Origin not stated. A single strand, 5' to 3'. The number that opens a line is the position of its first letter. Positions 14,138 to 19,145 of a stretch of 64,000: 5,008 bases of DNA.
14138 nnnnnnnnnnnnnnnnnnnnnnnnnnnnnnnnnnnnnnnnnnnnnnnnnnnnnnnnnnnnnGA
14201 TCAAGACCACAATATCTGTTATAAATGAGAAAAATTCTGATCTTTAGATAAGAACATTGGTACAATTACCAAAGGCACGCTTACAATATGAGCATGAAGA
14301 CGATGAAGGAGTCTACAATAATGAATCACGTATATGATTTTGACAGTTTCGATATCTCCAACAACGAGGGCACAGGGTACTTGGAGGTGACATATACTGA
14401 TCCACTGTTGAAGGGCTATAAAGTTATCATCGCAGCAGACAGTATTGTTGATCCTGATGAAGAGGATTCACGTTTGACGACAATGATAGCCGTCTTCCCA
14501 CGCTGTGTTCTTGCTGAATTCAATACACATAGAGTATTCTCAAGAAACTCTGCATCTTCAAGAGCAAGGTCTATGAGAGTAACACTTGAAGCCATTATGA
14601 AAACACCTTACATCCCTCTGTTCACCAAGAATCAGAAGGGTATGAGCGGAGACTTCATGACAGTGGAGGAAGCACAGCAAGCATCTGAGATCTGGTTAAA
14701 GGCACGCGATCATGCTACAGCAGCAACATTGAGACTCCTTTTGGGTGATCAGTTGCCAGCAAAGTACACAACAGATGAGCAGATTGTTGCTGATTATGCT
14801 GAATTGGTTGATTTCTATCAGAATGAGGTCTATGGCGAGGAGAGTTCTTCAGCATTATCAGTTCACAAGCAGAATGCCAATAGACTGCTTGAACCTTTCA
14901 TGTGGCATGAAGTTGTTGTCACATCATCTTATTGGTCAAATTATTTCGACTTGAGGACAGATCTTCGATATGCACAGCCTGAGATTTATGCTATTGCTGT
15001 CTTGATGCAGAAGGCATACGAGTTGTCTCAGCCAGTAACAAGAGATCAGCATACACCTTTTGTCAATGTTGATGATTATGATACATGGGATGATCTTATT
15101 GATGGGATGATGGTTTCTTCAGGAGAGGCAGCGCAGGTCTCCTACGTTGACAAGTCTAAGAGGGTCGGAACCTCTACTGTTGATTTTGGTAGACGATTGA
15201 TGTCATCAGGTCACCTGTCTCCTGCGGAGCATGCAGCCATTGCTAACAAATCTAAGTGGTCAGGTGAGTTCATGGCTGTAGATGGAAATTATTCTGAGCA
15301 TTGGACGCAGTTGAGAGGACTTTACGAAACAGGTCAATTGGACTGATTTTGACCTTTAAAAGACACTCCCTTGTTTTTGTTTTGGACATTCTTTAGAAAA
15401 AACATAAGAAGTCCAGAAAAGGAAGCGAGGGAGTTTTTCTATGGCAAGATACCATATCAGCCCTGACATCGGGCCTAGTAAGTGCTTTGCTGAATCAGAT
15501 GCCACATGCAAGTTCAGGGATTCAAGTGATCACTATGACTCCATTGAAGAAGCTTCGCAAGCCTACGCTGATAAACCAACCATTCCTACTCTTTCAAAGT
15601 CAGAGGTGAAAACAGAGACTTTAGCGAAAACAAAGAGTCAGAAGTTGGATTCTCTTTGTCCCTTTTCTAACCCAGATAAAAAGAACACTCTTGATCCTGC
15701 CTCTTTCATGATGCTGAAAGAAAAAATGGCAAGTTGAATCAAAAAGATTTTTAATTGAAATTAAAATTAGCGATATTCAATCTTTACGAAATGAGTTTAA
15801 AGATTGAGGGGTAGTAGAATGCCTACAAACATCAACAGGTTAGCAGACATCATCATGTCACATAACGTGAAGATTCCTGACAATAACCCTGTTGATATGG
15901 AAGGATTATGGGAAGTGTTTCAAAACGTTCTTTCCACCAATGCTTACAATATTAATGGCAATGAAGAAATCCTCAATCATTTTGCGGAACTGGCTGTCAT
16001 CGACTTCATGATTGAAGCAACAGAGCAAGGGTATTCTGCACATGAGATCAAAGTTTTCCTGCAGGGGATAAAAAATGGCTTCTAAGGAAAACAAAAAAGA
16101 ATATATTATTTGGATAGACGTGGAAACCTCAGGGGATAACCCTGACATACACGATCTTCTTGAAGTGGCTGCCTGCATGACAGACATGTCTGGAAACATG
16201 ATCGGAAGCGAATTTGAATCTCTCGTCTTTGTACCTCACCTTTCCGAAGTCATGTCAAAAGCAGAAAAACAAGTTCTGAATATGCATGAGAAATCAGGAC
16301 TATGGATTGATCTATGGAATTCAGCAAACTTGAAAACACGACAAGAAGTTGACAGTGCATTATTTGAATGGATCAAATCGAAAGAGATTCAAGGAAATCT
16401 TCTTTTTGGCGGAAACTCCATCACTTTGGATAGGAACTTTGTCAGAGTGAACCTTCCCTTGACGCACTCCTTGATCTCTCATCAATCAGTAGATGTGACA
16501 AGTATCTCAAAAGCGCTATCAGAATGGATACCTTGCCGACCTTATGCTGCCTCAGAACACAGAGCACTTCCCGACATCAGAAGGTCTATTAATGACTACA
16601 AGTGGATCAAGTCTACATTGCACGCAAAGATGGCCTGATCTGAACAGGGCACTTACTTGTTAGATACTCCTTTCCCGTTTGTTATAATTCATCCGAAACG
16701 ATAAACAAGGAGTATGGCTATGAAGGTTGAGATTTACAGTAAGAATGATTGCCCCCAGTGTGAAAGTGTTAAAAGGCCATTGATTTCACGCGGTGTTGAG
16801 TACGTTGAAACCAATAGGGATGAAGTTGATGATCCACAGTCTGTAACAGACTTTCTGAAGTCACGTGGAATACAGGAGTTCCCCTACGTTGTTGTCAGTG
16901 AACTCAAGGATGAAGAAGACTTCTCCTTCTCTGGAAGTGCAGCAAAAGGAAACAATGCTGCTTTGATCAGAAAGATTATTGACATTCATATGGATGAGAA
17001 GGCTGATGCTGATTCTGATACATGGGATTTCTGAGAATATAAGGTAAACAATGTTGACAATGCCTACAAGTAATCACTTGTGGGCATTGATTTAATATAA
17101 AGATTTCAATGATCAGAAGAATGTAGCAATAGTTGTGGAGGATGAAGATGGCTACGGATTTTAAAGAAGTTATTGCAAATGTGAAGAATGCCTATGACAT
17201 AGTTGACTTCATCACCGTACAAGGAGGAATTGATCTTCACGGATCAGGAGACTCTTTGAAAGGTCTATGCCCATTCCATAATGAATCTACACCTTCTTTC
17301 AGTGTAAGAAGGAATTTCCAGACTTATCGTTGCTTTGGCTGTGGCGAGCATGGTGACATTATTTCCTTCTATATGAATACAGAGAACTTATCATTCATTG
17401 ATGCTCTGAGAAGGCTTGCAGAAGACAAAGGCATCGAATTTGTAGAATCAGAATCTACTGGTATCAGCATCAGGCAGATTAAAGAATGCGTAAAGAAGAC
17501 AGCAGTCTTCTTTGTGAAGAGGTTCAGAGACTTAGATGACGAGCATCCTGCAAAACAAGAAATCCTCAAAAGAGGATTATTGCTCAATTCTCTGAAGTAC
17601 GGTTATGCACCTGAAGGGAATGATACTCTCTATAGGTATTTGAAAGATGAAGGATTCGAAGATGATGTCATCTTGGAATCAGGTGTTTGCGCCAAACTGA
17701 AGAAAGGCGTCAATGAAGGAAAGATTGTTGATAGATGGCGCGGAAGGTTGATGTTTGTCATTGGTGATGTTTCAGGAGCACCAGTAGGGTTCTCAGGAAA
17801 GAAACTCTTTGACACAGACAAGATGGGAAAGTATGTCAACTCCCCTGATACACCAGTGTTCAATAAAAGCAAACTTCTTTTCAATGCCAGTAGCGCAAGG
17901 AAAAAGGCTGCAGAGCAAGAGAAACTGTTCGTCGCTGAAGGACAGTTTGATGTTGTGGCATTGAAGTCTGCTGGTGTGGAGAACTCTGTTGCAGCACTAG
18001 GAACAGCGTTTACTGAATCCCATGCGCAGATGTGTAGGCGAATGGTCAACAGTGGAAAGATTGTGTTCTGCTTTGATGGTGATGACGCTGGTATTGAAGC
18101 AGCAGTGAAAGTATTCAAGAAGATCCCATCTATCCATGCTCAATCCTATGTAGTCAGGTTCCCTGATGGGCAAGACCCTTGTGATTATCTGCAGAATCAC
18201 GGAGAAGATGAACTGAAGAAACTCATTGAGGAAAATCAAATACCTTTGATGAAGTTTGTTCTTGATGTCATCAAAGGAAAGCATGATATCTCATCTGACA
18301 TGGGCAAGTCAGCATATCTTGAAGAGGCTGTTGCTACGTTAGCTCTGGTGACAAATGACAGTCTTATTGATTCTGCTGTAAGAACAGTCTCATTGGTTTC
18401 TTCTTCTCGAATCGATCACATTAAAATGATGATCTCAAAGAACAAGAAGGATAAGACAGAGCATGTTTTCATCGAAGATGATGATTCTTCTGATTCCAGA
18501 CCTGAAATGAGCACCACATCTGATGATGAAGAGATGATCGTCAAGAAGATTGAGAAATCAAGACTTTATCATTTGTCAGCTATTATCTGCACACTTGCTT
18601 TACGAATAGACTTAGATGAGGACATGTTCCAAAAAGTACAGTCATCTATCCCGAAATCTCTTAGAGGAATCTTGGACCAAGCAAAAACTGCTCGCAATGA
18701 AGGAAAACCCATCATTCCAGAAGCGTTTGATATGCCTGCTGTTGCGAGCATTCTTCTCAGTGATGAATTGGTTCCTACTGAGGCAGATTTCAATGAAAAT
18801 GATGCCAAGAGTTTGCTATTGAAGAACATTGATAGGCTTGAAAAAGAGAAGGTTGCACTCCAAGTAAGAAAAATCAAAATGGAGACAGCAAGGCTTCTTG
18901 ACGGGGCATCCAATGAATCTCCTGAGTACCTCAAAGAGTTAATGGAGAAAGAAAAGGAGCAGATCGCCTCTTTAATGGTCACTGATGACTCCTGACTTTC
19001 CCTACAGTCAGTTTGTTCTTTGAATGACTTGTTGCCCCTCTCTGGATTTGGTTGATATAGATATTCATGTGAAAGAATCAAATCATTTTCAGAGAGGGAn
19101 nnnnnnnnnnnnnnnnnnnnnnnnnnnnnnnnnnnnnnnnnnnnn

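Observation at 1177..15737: A family of proteins sharing an N-terminal Cys/His module fused to different C-terminal domains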

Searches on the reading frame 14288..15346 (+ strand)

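Call 29: search_protein_families(library=pfam, proteins=[window:14288-15346:+], max_evalue=0.01)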
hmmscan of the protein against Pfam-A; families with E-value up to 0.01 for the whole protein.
window:14288-15346:+ (352 aa): 1 family
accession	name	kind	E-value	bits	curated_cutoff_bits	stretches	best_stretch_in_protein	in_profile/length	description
PF02511.20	Thy1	-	1.2e-09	38.7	24.8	1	64-243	60-184/191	Thymidylate synthase complementing protein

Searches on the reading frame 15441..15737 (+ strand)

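Call 4: search_protein_families(library=pfam, proteins=[window:15441-15737:+], max_evalue=1)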
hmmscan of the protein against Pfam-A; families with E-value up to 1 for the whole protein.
window:15441-15737:+ (98 aa): 1 family
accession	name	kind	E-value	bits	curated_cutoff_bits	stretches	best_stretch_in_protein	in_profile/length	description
PF05283.16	MGC-24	-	0.0011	19.7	28.5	1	12-90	31-110/140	Multi-glycosylated core protein 24 (MGC-24), sialomucin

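Call 5: search_protein_families(library=phrogs, proteins=[window:15441-15737:+], max_evalue=0.1)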
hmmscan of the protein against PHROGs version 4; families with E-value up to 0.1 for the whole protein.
window:15441-15737:+ (98 aa): 0 families

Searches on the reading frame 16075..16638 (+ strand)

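Call 29: search_protein_families(library=pfam, proteins=[window:16075-16638:+], max_evalue=0.01)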
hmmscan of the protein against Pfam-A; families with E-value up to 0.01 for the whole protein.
window:16075-16638:+ (187 aa): 2 families
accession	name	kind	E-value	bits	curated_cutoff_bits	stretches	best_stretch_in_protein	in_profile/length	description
PF00929.31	RNase_T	-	1.9e-08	35.4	24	1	12-172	1-161/164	Exonuclease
PF16473.11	Rv2179c-like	-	0.0033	17.6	27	1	12-167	3-165/177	3'-5' exoribonuclease Rv2179c-like domain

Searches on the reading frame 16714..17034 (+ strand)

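Call 29: search_protein_families(library=pfam, proteins=[window:16714-17034:+], max_evalue=0.01)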
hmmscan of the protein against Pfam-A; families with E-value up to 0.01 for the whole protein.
window:16714-17034:+ (106 aa): 1 family
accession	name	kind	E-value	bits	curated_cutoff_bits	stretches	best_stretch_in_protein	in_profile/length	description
PF00462.30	Glutaredoxin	-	1.4e-08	35.2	22.9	1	5-61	1-55/60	Glutaredoxin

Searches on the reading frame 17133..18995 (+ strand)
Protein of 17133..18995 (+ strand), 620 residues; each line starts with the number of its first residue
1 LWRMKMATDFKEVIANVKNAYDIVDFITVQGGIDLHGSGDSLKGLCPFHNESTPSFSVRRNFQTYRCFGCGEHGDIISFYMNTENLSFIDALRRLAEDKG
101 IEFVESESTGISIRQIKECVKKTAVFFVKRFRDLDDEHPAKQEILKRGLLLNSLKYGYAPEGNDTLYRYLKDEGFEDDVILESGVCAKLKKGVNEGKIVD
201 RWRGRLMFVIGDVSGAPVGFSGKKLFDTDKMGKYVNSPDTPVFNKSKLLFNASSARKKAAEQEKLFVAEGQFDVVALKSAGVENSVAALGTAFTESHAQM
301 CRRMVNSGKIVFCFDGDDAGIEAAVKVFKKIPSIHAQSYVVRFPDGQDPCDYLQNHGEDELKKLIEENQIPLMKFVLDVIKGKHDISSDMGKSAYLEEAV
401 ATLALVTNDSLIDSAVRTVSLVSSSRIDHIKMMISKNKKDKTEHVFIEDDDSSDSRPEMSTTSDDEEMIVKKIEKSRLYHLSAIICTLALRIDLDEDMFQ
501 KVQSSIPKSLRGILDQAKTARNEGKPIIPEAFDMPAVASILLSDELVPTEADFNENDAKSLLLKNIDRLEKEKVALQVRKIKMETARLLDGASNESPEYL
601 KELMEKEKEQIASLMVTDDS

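Call 8: search_protein_families(library=phrogs, proteins=[window:17133-18995:+], max_evalue=0.00001)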
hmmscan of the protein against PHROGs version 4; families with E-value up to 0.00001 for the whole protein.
window:17133-18995:+ (620 aa): 10 families
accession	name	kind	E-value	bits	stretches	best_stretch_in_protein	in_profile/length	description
phrog_6444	-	DNA, RNA and nucleotide metabolism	7.8e-98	329.7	1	11-518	7-465/577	DNA primase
phrog_47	-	DNA, RNA and nucleotide metabolism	1.5e-44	153.8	1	37-371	46-336/947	DNA primase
phrog_22657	-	unknown function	8.6e-25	87.6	1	31-355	24-347/1185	-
phrog_18097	-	DNA, RNA and nucleotide metabolism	5.5e-20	72.8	1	16-99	9-90/199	DNA primase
phrog_11992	-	unknown function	4.4e-17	63.9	1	43-115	29-100/177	-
phrog_239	-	DNA, RNA and nucleotide metabolism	4.3e-16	60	1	245-370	179-313/801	DNA primase/helicase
phrog_360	-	DNA, RNA and nucleotide metabolism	5e-14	53.5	1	42-97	30-85/133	DNA primase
phrog_510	-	DNA, RNA and nucleotide metabolism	3.2e-12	47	1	43-106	45-108/667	DNA primase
phrog_849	-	DNA, RNA and nucleotide metabolism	2.1e-11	44.4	1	193-371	172-346/435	DNA primase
phrog_26824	-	unknown function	9.8e-10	38.2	1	45-108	29-92/868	-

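Call 51: search_dna_similar(query=window:17133-18995:+, collection=phages, mode=protein, max_evalue=1e-10, max_rows=15)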
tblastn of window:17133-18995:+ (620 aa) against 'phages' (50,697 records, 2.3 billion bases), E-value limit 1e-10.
Records with a match: 205; places in all: 206; records where one place covers at least 80% of the query: 0.
Best place of each record, by identity: <60% 205.
By first word of the organism name: Bacteriophage 66; Helicobacter 48; Porphyromonas 18; Flavobacterium 13; Cellulophaga 9; Listeria 7; Thermus 7; Synechococcus 5; Klebsiella 4; Bacillus 4; and 11 more.
By host as written in the record: - 35; Helicobacter pylori 32; Cellulophaga sp. HaHaR_3_176 9; Listeria monocytogenes 7; Helicobacter heilmannii 5; Helicobacter bizzozeronii 4; Helicobacter salomonis 4; Leptospira biflexa Patoc 1 4; and 69 more.
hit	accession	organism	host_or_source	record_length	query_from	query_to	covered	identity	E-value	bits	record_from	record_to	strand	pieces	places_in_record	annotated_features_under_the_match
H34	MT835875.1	Bacteriophage sp.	human fecal samples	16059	4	489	78%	33.1%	4e-57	214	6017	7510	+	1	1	record has no annotation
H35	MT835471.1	Bacteriophage sp.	human fecal samples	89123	4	442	71%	31.5%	5e-49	190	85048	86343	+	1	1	record has no annotation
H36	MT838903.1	Bacteriophage sp.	human fecal samples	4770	11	436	69%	32.4%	5e-61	225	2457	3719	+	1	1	record has no annotation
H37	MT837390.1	Bacteriophage sp.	human fecal samples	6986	11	420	66%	32.7%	4e-55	208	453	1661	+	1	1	record has no annotation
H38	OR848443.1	Listeria phage LM 4-14-1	Listeria monocytogenes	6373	4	404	65%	32.8%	4e-67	243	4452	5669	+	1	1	record has no annotation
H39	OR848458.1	Listeria phage LM 4-14-1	Listeria monocytogenes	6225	4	404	65%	32.5%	2e-67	244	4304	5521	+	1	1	record has no annotation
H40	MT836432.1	Bacteriophage sp.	human fecal samples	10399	12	420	66%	31.7%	4e-57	214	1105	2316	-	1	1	record has no annotation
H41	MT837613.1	Bacteriophage sp.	human fecal samples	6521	5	372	59%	34.6%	4e-57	214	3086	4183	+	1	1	record has no annotation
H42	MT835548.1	Bacteriophage sp.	human fecal samples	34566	14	401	63%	32.8%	8e-55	207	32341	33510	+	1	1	record has no annotation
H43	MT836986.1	Bacteriophage sp.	human fecal samples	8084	28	420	63%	32.2%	1e-55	210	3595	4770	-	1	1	record has no annotation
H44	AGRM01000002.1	Salmonella enterica subsp. houtenae str. ATCC BAA-1581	Homo sapiens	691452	22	410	63%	32.3%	3e-55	209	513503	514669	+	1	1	DNA primase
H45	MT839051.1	Bacteriophage sp.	human fecal samples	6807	11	403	63%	31.8%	2e-51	197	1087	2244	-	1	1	record has no annotation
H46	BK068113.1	Porphyromonas phage phage032a_KCOM2801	Porphyromonas gingivalis KCOM 2801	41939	11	441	70%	28.9%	6e-52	199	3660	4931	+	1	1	DNA primase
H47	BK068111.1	Porphyromonas phage phage030a_KCOM2803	Porphyromonas gingivalis KCOM 2803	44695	11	441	70%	28.9%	6e-52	199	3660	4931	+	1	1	DNA primase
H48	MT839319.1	Bacteriophage sp.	human fecal samples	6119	12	410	64%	30.9%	2e-47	185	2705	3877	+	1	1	record has no annotation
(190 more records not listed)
